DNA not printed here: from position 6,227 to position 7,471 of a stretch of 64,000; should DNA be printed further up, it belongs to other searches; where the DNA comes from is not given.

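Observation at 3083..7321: Stand-alone fliF-fliG-fliH-fliI-fliJ block: a stripped-down flagellar/T3SS-type module wedged between hslVU and ilvBN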

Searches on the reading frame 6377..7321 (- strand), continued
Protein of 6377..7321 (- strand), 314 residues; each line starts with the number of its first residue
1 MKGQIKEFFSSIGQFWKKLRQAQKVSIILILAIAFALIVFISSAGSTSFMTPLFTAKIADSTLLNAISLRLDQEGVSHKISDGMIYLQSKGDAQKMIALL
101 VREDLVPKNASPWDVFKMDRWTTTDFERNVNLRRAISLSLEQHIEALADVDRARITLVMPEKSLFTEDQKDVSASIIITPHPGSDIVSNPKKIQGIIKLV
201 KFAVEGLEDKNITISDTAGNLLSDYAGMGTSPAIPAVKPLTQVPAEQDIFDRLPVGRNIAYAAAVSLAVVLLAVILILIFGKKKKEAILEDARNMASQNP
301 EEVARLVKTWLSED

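Call 31: find_homologous_proteins(query=window:6377-7321:-, max_evalue=1e-10)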
Query window:6377-7321:- (314 aa): 140 proteins with E <= 1e-10 among 4905 candidates; the best 120 are listed.
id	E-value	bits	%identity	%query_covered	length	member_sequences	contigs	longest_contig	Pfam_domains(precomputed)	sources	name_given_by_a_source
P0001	4.0e-195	665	100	100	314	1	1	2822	PF01514.24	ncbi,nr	ncbi:MAG: flagellar M-ring protein FliF [Spirochaetia bacterium]|nr:flagellar M-ring protein FliF [S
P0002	8.3e-192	654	98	100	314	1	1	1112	PF01514.24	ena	-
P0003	1.6e-189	646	97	100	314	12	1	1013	PF01514.24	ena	-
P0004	3.0e-184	629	92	100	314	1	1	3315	PF01514.24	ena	-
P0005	4.9e-184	628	92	100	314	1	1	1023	PF01514.24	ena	-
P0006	2.6e-183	626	92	100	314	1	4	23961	PF01514.24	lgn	-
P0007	1.3e-182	623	92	100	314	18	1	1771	PF01514.24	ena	-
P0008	1.4e-182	623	92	100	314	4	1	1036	PF01514.24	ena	-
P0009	1.5e-182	623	92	100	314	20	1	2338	PF01514.24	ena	-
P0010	2.6e-182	622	90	100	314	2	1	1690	PF01514.24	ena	-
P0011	3.9e-182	622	92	100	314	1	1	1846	PF01514.24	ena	-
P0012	9.8e-182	621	90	100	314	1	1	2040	PF01514.24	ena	-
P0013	1.2e-181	620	90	100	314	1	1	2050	PF01514.24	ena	-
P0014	1.4e-181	620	91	100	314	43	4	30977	PF01514.24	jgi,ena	-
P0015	1.9e-181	620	91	100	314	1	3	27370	PF01514.24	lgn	-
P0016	3.0e-181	619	91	100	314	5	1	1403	PF01514.24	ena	-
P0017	3.6e-181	619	90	100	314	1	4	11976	PF01514.24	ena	-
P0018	4.7e-181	618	90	100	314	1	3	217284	PF01514.24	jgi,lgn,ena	jgi:flagellar M-ring protein FliF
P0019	5.6e-181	618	90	100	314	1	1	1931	PF01514.24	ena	-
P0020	6.5e-181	618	89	100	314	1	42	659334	PF01514.24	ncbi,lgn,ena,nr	ncbi:MAG: flagellar M-ring protein FliF [Spirochaetia bacterium]|nr:flagellar M-ring protein FliF [S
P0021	7.8e-181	618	91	100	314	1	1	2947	PF01514.24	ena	-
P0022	8.4e-181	618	90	100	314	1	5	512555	PF01514.24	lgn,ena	-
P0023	8.8e-181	617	89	100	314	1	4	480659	PF01514.24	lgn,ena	-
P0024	1.0e-180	617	91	100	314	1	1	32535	PF01514.24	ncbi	-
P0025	1.1e-180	617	90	100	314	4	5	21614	PF01514.24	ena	-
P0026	1.2e-180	617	89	100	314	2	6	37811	PF01514.24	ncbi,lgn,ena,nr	ncbi:MAG: flagellar M-ring protein FliF [Spirochaetia bacterium]|nr:flagellar M-ring protein FliF [S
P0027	1.2e-180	617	89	100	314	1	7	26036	PF01514.24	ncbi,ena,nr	ncbi:MAG: flagellar M-ring protein FliF [Spirochaetia bacterium]|nr:flagellar M-ring protein FliF [S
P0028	1.2e-180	617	90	100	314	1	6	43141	PF01514.24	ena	-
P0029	1.6e-180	617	90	100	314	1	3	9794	PF01514.24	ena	-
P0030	1.6e-180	617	89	100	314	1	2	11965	PF01514.24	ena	-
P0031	1.7e-180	617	90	100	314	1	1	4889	PF01514.24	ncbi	-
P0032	1.7e-180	617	89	100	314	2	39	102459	PF01514.24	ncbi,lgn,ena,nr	ncbi:MAG: flagellar M-ring protein FliF [Spirochaetales bacterium]|nr:flagellar M-ring protein FliF 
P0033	3.8e-180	615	89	100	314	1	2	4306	PF01514.24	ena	-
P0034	7.0e-180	615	90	100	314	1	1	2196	PF01514.24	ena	-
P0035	9.0e-180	614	89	100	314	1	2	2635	PF01514.24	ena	-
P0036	9.3e-180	614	89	100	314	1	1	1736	PF01514.24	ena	-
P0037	1.7e-179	613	90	100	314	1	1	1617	PF01514.24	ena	-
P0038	3.6e-179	612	89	100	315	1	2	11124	PF01514.24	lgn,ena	-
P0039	3.9e-178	609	88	100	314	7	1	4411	PF01514.24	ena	-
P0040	4.2e-178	609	89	100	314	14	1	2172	PF01514.24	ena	-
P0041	5.0e-178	608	89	100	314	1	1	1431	PF01514.24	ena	-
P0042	1.2e-177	607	89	100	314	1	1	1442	PF01514.24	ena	-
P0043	1.1e-176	604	88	100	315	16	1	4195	PF01514.24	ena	-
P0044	6.5e-170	582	86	100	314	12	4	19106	PF01514.24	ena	-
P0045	4.3e-164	563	82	100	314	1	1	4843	PF01514.24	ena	-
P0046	3.5e-158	543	85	100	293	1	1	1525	PF01514.24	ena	-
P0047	7.5e-124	431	88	73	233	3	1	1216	PF01514.24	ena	-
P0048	3.3e-106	373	59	96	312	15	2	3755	PF01514.24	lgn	-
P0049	9.9e-103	361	56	96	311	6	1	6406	PF01514.24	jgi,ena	-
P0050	2.6e-90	321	61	75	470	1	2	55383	PF08345.18,PF01514.24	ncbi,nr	ncbi:MAG: flagellar M-ring protein FliF [Spirochaetia bacterium]|nr:flagellar M-ring protein FliF [S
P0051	7.5e-90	319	88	53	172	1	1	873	PF01514.24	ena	-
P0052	7.1e-74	267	52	79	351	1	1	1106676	PF01514.24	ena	-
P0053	7.3e-71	257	55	73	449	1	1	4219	PF08345.18,PF01514.24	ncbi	ncbi:MAG: flagellar basal-body MS-ring/collar protein FliF, partial [Spirochaetota bacterium]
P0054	8.6e-71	257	44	96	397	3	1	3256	PF08345.18,PF01514.24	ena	-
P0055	3.0e-70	255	49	79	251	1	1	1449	PF01514.24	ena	-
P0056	8.8e-69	250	52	73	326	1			PF01514.24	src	-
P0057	6.4e-64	234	62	53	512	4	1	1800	PF08345.18,PF01514.24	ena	-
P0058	1.7e-62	229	50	71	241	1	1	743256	PF01514.24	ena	-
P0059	8.0e-62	227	52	70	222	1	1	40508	PF01514.24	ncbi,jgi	jgi:flagellar M-ring protein FliF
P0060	1.7e-60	223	48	71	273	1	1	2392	PF01514.24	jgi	-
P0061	1.5e-59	220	51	65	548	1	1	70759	PF08345.18,PF01514.24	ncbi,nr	ncbi:MAG: flagellar M-ring protein FliF [Treponema sp.]|nr:flagellar M-ring protein FliF [Treponema 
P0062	1.3e-58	217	44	71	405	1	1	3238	PF01514.24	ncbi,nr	ncbi:MAG: flagellar M-ring protein FliF [Spirochaetaceae bacterium]|nr:flagellar M-ring protein FliF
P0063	2.0e-58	216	46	73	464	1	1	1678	PF08345.18,PF01514.24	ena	-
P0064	2.6e-58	216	46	73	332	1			PF01514.24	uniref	uniref:flagellar basal-body MS-ring/collar protein FliF n=1 Tax=Gracilinema caldarium TaxID=215591 R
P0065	6.6e-58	214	48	66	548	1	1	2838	PF08345.18,PF01514.24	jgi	jgi:flagellar M-ring protein FliF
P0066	1.3e-57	213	44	81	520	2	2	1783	PF08345.18,PF01514.24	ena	-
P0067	1.4e-57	213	47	73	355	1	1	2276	PF01514.24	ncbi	-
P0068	2.0e-57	213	46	72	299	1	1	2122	PF01514.24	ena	-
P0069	2.4e-57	213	44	81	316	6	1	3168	PF01514.24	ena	-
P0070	3.8e-57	212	47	73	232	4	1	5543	PF01514.24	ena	-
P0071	8.5e-57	211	47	73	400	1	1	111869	PF01514.24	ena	-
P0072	1.4e-56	210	47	73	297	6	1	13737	PF01514.24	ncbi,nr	ncbi:MAG TPA: flagellar basal-body MS-ring/collar protein FliF, partial [Treponemataceae bacterium]|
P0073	2.6e-56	209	44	77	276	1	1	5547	PF01514.24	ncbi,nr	ncbi:MAG: flagellar M-ring protein FliF, partial [Treponema sp.]|nr:flagellar M-ring protein FliF [T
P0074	5.1e-56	208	40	80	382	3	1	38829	PF01514.24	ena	-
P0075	9.5e-56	207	47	73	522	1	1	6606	PF08345.18,PF01514.24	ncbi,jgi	-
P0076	1.9e-55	206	52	57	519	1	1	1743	PF08345.18,PF01514.24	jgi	jgi:flagellar M-ring protein FliF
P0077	4.1e-55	205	46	73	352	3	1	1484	PF01514.24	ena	-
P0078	6.9e-55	204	53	56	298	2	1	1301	PF01514.24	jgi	-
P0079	7.1e-55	204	42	73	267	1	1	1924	PF01514.24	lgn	-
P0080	1.0e-54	204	46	73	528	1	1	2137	PF08345.18,PF01514.24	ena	-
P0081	1.5e-54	203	51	63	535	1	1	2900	PF08345.18,PF01514.24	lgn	-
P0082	2.1e-54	203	46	72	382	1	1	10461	PF08345.18,PF01514.24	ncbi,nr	ncbi:MAG: flagellar M-ring protein FliF, partial [Treponema sp.]|nr:flagellar M-ring protein FliF [T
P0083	3.3e-54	202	46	65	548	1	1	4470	PF08345.18,PF01514.24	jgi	jgi:flagellar M-ring protein FliF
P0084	5.1e-54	202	44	71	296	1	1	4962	PF01514.24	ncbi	ncbi:MAG: flagellar basal-body MS-ring/collar protein FliF, partial [Spirochaetota bacterium]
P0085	7.3e-54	201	43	73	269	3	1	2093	PF01514.24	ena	-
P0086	9.0e-54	201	42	71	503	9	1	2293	PF08345.18,PF01514.24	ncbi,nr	ncbi:MAG: flagellar M-ring protein FliF, partial [Spirochaetaceae bacterium]|nr:flagellar M-ring pro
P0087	1.1e-53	200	43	71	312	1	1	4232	PF01514.24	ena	-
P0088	4.1e-53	199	49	62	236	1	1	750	PF01514.24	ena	-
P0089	7.2e-53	198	67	43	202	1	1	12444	PF01514.24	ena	-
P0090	7.3e-53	198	48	63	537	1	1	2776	PF08345.18,PF01514.24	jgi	jgi:flagellar M-ring protein FliF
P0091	7.8e-53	198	46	70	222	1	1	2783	PF01514.24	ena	-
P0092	2.4e-52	196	47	69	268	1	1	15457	PF01514.24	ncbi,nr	ncbi:MAG TPA: flagellar basal-body MS-ring/collar protein FliF, partial [Treponemataceae bacterium]|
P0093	4.6e-52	195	45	70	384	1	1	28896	PF01514.24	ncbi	ncbi:MAG: flagellar M-ring protein FliF, partial [Spirochaetaceae bacterium]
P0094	5.1e-52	195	60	46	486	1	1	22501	PF08345.18,PF01514.24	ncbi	ncbi:MAG: flagellar basal-body MS-ring/collar protein FliF, partial [Spirochaetaceae bacterium]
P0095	6.9e-52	195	49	57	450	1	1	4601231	PF08345.18,PF01514.24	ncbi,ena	-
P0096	1.4e-51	194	48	57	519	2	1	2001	PF08345.18,PF01514.24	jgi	jgi:flagellar M-ring protein FliF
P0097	1.5e-51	193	60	44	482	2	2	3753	PF08345.18,PF01514.24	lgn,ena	-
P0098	1.9e-51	193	46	70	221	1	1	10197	PF01514.24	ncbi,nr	ncbi:MAG: flagellar M-ring protein FliF, partial [Spirochaetaceae bacterium]|nr:flagellar M-ring pro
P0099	7.1e-51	191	41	71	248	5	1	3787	PF01514.24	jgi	jgi:flagellar M-ring protein FliF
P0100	1.3e-50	190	45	68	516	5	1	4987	PF08345.18,PF01514.24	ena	-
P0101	2.4e-50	190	48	57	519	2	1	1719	PF08345.18,PF01514.24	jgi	jgi:flagellar M-ring protein FliF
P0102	2.6e-50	189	63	43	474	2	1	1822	PF08345.18,PF01514.24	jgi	jgi:flagellar M-ring protein FliF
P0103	3.6e-50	189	43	71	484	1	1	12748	PF01514.24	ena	-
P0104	4.1e-50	189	45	66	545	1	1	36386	PF08345.18,PF01514.24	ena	-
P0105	4.5e-50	189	59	43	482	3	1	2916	PF08345.18,PF01514.24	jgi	jgi:flagellar M-ring protein FliF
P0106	6.1e-50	188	40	71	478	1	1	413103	PF08345.18,PF01514.24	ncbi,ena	-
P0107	6.5e-50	188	43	71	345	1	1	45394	PF01514.24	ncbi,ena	-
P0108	1.5e-49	187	42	73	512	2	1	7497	PF08345.18,PF01514.24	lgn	-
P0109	2.5e-49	186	41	73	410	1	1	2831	PF08345.18,PF01514.24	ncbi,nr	ncbi:MAG: flagellar M-ring protein FliF, partial [Spirochaetaceae bacterium]|nr:flagellar M-ring pro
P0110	3.8e-49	186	57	45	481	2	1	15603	PF08345.18,PF01514.24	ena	-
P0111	4.1e-49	185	52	56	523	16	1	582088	PF08345.18,PF01514.24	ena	-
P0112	4.6e-49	185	55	51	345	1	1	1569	PF08345.18,PF01514.24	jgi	-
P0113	9.0e-49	184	61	42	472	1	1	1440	PF08345.18,PF01514.24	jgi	jgi:flagellar M-ring protein FliF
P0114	1.0e-48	184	42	73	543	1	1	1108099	PF08345.18,PF01514.24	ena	-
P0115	1.0e-48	184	49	58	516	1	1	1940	PF08345.18,PF01514.24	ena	-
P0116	3.3e-48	183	49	54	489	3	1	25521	PF08345.18,PF01514.24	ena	-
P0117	5.0e-48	182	46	58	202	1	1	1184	PF01514.24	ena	-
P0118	1.7e-47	180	45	58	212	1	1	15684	PF01514.24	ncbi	-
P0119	2.9e-47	179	44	68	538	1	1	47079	PF08345.18,PF01514.24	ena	-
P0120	1.5e-46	177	50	60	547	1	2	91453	PF08345.18,PF01514.24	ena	-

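Call 32: find_encoding_contigs(protein=P0049, flank=10000, max_places=3)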
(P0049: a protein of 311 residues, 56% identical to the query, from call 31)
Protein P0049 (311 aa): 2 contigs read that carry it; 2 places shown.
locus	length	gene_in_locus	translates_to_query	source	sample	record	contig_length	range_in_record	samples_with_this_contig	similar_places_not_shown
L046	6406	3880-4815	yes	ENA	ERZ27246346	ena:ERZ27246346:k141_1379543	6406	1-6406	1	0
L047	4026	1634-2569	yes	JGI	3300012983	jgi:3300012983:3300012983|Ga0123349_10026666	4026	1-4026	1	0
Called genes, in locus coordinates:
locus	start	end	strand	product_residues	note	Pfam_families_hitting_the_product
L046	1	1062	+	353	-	?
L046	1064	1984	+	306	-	PF02899:Phage_int_SAM_1, PF00589:Phage_integrase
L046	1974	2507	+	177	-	PF00227:Proteasome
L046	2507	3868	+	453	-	PF07728:AAA_5 (faint), PF00004:AAA (weak), PF07724:AAA_2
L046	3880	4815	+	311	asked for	PF01514:YscJ_FliF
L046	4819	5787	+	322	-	PF14842:FliG_N, PF14841:FliG_M, PF01706:FliG_C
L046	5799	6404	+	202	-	?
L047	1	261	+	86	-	?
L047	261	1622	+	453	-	PF07728:AAA_5 (faint), PF00004:AAA (weak), PF07724:AAA_2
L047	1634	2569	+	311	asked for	PF01514:YscJ_FliF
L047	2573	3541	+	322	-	PF14842:FliG_N, PF14841:FliG_M, PF01706:FliG_C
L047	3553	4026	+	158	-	?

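Call 33: find_encoding_contigs(protein=P0052, flank=10000, max_places=2)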
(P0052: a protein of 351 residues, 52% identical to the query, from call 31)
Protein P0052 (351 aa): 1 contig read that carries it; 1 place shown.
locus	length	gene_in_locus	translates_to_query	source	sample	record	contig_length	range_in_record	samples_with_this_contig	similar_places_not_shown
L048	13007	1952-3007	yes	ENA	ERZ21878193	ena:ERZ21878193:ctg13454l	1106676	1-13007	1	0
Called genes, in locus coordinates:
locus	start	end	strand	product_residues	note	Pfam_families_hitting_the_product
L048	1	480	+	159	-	?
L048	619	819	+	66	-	PF00460:Flg_bb_rod (weak)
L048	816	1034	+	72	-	-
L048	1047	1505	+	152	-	PF00460:Flg_bb_rod, PF06429:Flg_bbr_C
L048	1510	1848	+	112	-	PF02049:FliE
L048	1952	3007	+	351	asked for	PF01514:YscJ_FliF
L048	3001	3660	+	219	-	PF08345:YscJ_FliF_C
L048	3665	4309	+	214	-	PF03448:MgtE_N (faint), PF14842:FliG_N, PF14841:FliG_M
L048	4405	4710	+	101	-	PF01706:FliG_C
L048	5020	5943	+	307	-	PF28068:Scy (weak), PF06635:T3SS_SCTL, PF02108:FliH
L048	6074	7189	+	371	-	PF02874:ATP-synt_ab_N, PF00006:ATP-synt_ab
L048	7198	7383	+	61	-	PF18269:T3SS_ATPase_C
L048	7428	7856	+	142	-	PF02050:FliJ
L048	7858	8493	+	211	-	-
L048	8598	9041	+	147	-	-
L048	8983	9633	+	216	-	PF02120:Flg_hook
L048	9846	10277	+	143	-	PF03963:FlgD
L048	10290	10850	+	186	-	PF00460:Flg_bb_rod, PF22692:LlgE_F_G_D1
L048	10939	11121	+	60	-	PF07559:FlgE_D2 (weak)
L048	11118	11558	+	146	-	PF07559:FlgE_D2 (weak)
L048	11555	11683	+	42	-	PF06429:Flg_bbr_C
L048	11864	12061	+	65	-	PF06289:FlbD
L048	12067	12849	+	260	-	PF20560:MotA_N, PF01618:MotA_ExbB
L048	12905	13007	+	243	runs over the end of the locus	PF13677:MotB_plug, PF00691:OmpA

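Call 34: find_encoding_contigs(protein=P0048, flank=10000, max_places=3)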
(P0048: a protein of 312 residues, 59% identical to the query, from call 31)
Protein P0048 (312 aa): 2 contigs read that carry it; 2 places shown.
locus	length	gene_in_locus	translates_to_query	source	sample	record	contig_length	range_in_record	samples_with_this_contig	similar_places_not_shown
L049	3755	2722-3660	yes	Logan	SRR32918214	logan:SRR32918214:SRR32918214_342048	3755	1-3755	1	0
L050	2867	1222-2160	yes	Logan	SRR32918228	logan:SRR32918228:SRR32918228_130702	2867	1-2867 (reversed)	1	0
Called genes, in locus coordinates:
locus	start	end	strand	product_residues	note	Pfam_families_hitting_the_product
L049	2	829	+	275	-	?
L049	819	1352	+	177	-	PF00227:Proteasome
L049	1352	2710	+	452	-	PF07728:AAA_5 (faint), PF00004:AAA (weak), PF07724:AAA_2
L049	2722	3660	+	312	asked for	PF01514:YscJ_FliF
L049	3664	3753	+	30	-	?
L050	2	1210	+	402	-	?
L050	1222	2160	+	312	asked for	PF01514:YscJ_FliF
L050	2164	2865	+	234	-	?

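Call 39: find_encoding_contigs(protein=P0095, flank=10000, max_places=1)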
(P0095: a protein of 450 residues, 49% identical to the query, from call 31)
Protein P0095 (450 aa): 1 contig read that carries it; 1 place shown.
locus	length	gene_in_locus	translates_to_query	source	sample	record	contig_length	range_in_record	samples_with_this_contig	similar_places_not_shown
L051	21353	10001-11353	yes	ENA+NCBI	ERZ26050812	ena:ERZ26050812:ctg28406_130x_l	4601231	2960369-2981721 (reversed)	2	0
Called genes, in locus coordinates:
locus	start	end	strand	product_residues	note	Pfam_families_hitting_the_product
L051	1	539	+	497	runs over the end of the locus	PF01225:Mur_ligase, PF08245:Mur_ligase_M, PF02875:Mur_ligase_C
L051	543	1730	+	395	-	PF01098:FTSW_RODA_SPOVE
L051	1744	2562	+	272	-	PF08478:POTRA_1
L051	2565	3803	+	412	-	PF14450:FtsA, PF02491:SHS2_FTSA, PF06723:MreB_Mbl, PF11104:PilM_2 (faint), PF14450:FtsA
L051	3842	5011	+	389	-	PF00091:Tubulin, PF12327:FtsZ_C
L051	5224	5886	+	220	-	PF00589:Phage_integrase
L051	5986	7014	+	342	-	PF02481:DNA_processg_A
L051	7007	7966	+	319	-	PF02899:Phage_int_SAM_1, PF13495:Phage_int_SAM_4, PF00589:Phage_integrase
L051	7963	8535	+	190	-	PF00227:Proteasome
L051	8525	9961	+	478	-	PF00004:AAA (weak), PF07724:AAA_2 (weak), PF07728:AAA_5 (weak), PF07724:AAA_2, PF00004:AAA (weak)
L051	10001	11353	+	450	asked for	PF01514:YscJ_FliF, PF08345:YscJ_FliF_C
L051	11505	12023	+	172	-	PF04347:FliO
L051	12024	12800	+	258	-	PF00813:FliP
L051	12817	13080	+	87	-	PF01313:Bac_export_3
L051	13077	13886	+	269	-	PF01311:Bac_export_1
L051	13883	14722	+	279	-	PF01312:Bac_export_2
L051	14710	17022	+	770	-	PF00771:FHIPEP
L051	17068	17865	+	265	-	PF04542:Sigma70_r2, PF04539:Sigma70_r3 (weak), PF04545:Sigma70_r4, PF08281:Sigma70_r4_2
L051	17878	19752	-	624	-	PF03717:PBP_dimer, PF00905:Transpeptidase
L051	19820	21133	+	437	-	PF01476:LysM, PF23473:LysM3_LYK4_5 (faint), PF01476:LysM, PF01551:Peptidase_M23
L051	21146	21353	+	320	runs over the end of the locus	PF01551:Peptidase_M23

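Call 55: search_protein_families(library=pfam, max_evalue=0.01, proteins=[L051:13883-14722:+])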
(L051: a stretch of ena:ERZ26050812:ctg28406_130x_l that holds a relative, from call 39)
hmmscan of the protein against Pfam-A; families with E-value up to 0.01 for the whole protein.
L051:13883-14722:+ (279 aa): 1 family
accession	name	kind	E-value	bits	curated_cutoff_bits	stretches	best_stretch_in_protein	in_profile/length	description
PF01312.24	Bac_export_2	-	1.7e-46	159.4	24.4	1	27-275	1-243/335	FlhB HrpN YscU SpaS Family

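Call 66: predict_structure(alignment_id=A2)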
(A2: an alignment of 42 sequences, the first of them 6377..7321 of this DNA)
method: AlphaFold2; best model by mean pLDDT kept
length: 314 residues; sequences in the alignment: 42
mean_pLDDT: 68.9   pTM: 0.34
mean pLDDT of the five models: 68.9, 68.0, 64.5, 63.4, 57.0
residues with pLDDT >= 90: 0; 70-90: 177; 50-70: 92; < 50: 45
segments of 3 or more residues with pLDDT < 50: 45-47, 118-122, 163-165, 226-256
pLDDT, mean of each block of 10 residues (from residue 1): 61 66 73 76 58 81 85 84 82 81 80 60 58 81 85 81 54 83 80 84 79 82 51 34 36 48 68 68 52 60 69 57
secondary structure, 60 per line:
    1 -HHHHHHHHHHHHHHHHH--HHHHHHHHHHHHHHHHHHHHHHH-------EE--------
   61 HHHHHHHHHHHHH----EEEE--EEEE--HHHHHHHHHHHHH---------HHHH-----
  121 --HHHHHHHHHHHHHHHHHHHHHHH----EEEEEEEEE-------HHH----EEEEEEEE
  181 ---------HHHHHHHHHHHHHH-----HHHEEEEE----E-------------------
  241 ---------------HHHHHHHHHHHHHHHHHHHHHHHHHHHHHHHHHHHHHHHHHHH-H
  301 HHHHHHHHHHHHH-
elements in order: H2-18 H21-43 H61-73 E78-81 E84-87 H90-102 H112-115 H123-145 E150-158 E173-180 H190-203 E212-216 H256-298 H300-313

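Call 68: search_solved_structures(query=window:6377-7321:-, max_evalue=0.001)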
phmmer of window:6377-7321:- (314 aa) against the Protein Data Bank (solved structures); distinct sequences matched with E-value up to 0.001: 5.
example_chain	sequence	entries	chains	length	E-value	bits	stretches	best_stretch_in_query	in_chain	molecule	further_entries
12dr_A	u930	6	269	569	5.8e-65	222.6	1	7-229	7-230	Flagellar M-ring protein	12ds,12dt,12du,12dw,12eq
6scn_A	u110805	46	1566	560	2.3e-19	73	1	17-225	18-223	Flagellar M-ring protein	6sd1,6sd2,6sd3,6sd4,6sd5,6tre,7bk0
7cik_A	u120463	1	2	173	3.2e-16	62.7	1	64-216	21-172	Flagellar M-ring protein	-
8z5s_AA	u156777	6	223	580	3.4e-13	52.8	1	23-226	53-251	Flagellar M-ring protein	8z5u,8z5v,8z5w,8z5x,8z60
8z4d_1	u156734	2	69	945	1.6e-12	50.6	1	23-226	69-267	Flagellar M-ring protein,Flagellar motor switch protein FliG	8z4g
